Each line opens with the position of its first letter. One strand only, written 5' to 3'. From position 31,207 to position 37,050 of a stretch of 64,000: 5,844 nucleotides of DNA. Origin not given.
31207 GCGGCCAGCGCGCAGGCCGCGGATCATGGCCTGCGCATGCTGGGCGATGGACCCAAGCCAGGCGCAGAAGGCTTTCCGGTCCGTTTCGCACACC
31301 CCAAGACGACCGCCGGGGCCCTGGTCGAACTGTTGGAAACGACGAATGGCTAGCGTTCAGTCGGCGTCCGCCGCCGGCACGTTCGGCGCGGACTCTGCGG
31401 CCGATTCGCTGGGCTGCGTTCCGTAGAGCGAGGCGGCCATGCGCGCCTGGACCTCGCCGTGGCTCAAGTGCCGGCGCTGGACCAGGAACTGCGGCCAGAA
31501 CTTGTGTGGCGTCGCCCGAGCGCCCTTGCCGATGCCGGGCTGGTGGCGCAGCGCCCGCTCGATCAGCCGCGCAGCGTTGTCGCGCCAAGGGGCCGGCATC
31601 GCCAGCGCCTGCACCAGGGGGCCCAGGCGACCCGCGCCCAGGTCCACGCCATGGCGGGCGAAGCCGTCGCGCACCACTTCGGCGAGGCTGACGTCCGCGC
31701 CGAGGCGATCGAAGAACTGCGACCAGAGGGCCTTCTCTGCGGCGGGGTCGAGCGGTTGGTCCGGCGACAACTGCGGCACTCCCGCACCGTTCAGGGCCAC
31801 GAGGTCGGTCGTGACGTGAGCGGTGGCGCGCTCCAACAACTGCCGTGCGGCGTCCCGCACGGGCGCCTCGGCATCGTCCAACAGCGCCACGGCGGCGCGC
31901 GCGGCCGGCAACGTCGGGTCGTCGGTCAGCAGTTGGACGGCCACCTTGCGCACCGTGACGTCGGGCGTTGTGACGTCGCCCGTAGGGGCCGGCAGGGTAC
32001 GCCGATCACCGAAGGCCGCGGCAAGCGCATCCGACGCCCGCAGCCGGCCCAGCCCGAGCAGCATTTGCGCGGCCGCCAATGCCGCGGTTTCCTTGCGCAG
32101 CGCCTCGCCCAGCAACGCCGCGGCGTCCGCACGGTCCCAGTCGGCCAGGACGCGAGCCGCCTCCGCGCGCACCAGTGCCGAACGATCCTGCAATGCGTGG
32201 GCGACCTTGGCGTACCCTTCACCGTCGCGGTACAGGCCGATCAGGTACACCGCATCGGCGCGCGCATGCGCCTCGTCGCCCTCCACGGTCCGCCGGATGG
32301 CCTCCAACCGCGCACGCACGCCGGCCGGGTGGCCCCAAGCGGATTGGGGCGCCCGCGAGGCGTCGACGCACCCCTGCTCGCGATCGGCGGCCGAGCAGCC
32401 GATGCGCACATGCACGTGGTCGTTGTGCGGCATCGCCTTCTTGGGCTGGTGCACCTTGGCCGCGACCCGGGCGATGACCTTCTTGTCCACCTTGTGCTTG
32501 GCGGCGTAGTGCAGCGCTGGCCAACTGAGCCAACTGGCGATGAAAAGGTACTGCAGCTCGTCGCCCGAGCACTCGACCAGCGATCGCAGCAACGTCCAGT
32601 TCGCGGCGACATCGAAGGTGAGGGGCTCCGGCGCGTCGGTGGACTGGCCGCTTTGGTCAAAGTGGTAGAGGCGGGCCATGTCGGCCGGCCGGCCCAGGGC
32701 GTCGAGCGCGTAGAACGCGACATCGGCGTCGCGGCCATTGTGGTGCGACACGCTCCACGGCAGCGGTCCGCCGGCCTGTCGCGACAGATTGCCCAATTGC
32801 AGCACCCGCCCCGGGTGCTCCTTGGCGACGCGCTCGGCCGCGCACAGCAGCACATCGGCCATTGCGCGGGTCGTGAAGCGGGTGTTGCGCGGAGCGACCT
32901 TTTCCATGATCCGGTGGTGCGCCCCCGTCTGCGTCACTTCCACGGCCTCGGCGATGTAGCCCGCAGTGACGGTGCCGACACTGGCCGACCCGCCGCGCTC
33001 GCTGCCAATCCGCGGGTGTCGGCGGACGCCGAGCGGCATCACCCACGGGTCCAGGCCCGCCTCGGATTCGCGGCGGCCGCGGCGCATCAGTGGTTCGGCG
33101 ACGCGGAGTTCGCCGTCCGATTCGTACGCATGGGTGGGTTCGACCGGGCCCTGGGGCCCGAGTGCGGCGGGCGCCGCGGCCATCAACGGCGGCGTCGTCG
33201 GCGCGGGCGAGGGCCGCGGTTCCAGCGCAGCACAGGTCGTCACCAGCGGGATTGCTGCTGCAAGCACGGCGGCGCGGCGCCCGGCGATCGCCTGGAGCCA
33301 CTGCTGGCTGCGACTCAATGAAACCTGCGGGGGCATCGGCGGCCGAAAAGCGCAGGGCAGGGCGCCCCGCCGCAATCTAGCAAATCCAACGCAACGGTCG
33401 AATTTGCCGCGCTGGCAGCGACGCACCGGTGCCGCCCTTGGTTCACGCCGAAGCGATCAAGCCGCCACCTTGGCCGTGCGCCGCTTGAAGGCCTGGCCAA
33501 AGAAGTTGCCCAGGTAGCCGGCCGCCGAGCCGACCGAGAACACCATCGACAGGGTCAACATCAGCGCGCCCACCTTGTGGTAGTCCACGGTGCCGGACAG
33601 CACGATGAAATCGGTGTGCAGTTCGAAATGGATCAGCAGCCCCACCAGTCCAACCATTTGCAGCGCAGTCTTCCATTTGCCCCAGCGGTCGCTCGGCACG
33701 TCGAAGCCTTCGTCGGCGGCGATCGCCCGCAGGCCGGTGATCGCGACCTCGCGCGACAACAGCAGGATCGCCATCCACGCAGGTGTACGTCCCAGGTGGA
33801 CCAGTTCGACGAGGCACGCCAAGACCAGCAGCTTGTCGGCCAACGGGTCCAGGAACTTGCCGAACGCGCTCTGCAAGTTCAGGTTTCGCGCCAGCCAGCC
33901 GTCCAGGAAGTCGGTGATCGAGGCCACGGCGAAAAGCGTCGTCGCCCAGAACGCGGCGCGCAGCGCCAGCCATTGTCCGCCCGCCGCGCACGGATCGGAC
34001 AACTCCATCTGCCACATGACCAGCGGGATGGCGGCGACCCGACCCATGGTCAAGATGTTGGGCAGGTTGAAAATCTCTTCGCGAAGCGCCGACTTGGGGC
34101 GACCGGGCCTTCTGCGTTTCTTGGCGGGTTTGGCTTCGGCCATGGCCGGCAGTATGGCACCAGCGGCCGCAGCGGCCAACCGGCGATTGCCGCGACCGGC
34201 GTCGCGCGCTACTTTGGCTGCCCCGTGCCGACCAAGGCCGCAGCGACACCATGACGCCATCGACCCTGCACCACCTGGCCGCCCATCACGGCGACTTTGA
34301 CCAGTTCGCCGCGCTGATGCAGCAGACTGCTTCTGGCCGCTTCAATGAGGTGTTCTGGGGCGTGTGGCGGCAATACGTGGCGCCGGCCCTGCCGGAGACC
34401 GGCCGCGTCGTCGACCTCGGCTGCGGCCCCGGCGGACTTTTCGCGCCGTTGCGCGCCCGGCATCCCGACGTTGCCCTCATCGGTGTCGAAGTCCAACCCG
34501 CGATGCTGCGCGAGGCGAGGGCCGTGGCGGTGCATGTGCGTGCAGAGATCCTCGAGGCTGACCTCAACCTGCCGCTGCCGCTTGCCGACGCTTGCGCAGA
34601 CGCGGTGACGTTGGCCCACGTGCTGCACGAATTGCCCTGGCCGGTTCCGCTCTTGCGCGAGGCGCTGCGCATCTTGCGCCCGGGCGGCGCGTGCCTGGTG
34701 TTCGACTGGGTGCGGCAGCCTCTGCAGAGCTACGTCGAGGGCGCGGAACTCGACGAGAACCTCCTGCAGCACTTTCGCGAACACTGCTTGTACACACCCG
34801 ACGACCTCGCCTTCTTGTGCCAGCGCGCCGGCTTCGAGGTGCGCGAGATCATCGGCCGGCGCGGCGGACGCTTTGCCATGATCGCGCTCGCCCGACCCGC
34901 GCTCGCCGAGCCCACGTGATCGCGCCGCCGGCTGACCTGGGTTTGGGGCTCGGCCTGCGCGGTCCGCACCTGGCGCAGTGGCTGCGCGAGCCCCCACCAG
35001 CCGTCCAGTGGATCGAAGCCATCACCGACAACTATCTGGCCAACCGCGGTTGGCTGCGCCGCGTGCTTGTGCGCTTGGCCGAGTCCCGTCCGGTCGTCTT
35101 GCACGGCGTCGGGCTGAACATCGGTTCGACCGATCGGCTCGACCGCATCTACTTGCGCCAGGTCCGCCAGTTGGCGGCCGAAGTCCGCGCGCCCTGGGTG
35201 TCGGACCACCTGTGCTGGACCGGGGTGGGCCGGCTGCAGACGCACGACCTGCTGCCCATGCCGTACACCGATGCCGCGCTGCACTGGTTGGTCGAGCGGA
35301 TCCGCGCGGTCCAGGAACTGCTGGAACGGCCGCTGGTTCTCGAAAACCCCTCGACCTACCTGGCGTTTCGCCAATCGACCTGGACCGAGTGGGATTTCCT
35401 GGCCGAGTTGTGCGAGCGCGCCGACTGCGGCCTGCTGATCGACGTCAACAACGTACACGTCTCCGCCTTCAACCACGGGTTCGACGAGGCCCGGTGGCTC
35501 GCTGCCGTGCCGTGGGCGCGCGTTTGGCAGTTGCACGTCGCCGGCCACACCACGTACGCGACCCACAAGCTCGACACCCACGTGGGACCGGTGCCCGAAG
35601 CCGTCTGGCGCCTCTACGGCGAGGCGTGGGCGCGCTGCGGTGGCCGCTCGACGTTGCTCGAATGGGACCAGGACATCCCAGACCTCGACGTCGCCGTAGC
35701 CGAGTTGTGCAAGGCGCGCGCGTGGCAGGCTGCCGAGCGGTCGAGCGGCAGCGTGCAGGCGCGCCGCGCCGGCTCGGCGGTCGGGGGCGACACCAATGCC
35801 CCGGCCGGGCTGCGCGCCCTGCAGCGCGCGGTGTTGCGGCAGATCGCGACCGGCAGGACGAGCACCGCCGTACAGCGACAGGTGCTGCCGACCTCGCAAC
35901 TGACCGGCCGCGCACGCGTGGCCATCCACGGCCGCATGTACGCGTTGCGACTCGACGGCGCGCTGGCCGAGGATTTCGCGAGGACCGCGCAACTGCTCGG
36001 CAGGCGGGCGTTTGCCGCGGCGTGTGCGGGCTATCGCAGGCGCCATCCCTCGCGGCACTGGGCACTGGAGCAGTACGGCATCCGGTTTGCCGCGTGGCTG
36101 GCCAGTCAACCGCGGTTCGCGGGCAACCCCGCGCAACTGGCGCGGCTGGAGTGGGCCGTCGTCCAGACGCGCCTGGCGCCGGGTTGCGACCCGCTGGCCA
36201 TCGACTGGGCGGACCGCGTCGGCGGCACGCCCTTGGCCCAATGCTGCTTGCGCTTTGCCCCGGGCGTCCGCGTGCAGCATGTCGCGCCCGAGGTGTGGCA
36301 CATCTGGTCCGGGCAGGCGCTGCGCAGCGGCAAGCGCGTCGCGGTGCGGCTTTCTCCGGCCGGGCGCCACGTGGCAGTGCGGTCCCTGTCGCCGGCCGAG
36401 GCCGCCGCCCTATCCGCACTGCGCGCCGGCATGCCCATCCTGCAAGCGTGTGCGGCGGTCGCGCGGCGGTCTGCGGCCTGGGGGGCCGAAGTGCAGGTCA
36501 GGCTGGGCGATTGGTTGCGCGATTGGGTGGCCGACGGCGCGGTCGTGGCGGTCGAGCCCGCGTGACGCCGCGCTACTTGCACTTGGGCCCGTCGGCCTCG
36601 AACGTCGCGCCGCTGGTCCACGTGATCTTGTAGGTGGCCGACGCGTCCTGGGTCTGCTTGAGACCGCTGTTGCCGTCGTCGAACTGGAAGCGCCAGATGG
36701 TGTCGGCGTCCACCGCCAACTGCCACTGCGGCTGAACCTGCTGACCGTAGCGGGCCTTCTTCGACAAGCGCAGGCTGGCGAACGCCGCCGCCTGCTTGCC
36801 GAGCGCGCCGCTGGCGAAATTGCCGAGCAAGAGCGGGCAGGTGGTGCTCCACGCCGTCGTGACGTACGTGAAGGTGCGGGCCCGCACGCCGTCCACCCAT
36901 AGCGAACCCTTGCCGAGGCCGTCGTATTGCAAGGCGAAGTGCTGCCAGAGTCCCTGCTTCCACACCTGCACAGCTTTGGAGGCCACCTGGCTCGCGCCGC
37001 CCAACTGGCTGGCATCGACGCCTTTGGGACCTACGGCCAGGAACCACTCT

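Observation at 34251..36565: Methyltransferase coupled to a fused DUF692(MNIO)-DUF2063 enzyme: candidate orphan peptide-modification system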

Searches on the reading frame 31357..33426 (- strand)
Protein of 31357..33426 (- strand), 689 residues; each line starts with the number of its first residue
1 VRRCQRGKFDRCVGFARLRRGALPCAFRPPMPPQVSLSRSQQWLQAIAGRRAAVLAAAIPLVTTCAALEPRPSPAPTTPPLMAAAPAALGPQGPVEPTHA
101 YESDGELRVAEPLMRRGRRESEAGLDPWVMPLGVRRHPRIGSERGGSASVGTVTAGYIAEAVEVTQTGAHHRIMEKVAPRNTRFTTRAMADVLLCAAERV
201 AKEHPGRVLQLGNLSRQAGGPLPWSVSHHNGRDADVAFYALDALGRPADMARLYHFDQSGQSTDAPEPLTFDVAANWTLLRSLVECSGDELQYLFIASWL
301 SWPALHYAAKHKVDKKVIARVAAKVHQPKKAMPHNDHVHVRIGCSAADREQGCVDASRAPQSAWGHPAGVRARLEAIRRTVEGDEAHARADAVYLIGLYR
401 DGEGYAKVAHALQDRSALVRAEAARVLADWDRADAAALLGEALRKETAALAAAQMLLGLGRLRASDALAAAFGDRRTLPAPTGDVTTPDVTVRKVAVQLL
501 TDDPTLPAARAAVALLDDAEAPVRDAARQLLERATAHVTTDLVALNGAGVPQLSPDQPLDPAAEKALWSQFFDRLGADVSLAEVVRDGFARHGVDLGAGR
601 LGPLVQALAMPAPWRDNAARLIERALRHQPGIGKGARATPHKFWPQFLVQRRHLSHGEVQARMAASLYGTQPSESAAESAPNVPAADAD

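Call 6: search_protein_families(library=pfam, proteins=[window:31357-33426:-], max_evalue=0.01)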
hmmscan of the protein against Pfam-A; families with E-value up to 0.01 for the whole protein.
window:31357-33426:- (689 aa): 2 families
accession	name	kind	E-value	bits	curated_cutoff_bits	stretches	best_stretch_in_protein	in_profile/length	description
PF03411.18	Peptidase_M74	-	6.8e-09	36.1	25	1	149-360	1-199/240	Penicillin-insensitive murein endopeptidase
PF13646.12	HEAT_2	-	0.00067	20.3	27.7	1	384-454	12-82/88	HEAT repeats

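Call 7: search_protein_families(library=ncbifam, proteins=[window:31357-33426:-], max_evalue=0.01)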
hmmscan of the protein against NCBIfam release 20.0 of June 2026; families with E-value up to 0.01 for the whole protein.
window:31357-33426:- (689 aa): 1 family
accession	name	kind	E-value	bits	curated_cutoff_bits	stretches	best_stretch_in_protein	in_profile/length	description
NF006947.1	PRK09429.1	equivalog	6.5e-09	35.6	272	1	145-239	12-104/256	penicillin-insensitive murein endopeptidase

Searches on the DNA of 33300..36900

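Call 77: search_rna_families(source=window, start=33300, end=36900, threshold=evalue, max_evalue=1)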
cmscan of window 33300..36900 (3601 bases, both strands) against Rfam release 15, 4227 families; matches with E-value up to 1: 1.
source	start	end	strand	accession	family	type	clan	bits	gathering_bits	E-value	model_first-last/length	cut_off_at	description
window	34818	34848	+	RF01553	TB9Cs1H3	Gene; snRNA; snoRNA; HACA-box;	-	21.9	35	0.16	1-65/65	no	Trypanosomatid snoRNA TB9Cs1H3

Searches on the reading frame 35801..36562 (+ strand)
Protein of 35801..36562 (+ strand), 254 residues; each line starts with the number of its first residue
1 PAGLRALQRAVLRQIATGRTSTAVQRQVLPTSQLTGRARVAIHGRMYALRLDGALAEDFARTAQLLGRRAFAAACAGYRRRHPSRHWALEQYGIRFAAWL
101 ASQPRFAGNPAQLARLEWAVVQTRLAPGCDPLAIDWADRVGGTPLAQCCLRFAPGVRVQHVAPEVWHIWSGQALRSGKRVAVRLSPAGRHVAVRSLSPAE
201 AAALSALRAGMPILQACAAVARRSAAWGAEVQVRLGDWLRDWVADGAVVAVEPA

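Call 85: search_solved_structures(query=window:35801-36562:+, max_evalue=10, show_alignments=1)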
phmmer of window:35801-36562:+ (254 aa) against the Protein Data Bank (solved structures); distinct sequences matched with E-value up to 10: 0.
